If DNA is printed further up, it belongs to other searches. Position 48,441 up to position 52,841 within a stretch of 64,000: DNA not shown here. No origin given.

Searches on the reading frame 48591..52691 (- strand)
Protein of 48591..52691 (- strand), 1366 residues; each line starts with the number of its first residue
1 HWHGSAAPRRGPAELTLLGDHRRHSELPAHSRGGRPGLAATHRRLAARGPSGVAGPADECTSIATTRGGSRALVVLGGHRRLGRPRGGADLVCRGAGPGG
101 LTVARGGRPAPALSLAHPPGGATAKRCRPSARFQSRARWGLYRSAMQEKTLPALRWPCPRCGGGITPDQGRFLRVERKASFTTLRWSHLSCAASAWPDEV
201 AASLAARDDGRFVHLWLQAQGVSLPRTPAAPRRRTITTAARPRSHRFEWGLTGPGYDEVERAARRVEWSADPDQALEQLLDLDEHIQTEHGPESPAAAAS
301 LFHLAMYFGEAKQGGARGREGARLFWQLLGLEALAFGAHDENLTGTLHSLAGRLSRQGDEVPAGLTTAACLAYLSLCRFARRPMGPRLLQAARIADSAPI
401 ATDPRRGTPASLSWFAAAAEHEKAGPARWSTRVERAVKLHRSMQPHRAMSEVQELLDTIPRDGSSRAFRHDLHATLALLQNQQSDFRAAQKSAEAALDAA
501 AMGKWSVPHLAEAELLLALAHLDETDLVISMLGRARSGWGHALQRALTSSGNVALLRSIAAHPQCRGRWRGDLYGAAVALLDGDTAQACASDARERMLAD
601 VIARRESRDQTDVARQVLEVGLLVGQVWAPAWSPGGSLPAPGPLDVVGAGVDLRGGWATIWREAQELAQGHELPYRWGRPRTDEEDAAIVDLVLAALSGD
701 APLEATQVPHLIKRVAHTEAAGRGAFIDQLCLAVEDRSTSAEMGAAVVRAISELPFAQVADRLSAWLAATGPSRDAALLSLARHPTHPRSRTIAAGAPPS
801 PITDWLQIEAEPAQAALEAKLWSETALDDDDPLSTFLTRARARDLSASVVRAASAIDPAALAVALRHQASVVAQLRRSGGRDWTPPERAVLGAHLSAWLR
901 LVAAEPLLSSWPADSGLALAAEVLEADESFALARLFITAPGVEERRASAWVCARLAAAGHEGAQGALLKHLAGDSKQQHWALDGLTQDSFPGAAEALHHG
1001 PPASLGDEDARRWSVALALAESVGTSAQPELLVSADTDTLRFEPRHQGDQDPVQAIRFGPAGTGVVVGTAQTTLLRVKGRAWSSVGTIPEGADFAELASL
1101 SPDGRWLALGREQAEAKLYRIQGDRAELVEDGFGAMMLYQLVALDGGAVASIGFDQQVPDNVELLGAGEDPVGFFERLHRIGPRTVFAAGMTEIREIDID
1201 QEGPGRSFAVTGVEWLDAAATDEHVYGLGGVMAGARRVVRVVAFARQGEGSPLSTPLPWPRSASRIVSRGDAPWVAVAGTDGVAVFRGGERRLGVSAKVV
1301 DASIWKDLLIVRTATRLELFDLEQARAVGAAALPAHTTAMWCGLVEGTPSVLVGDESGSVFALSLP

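Call 6: search_protein_families(library=pfam, proteins=[window:48591-52691:-], max_evalue=0.01)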
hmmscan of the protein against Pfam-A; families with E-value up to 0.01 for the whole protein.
window:48591-52691:- (1366 aa): 1 family
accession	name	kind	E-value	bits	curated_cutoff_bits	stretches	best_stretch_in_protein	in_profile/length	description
PF23414.1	Beta-prop_EML_2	-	0.00034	20.5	90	1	1050-1123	39-112/266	Echinoderm microtubule-associated protein second beta-propeller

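Call 77: search_protein_families(library=ncbifam, proteins=[window:48591-52640:-], max_evalue=0.001)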
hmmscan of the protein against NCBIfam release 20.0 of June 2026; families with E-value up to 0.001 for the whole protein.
window:48591-52640:- (1349 aa): 0 families
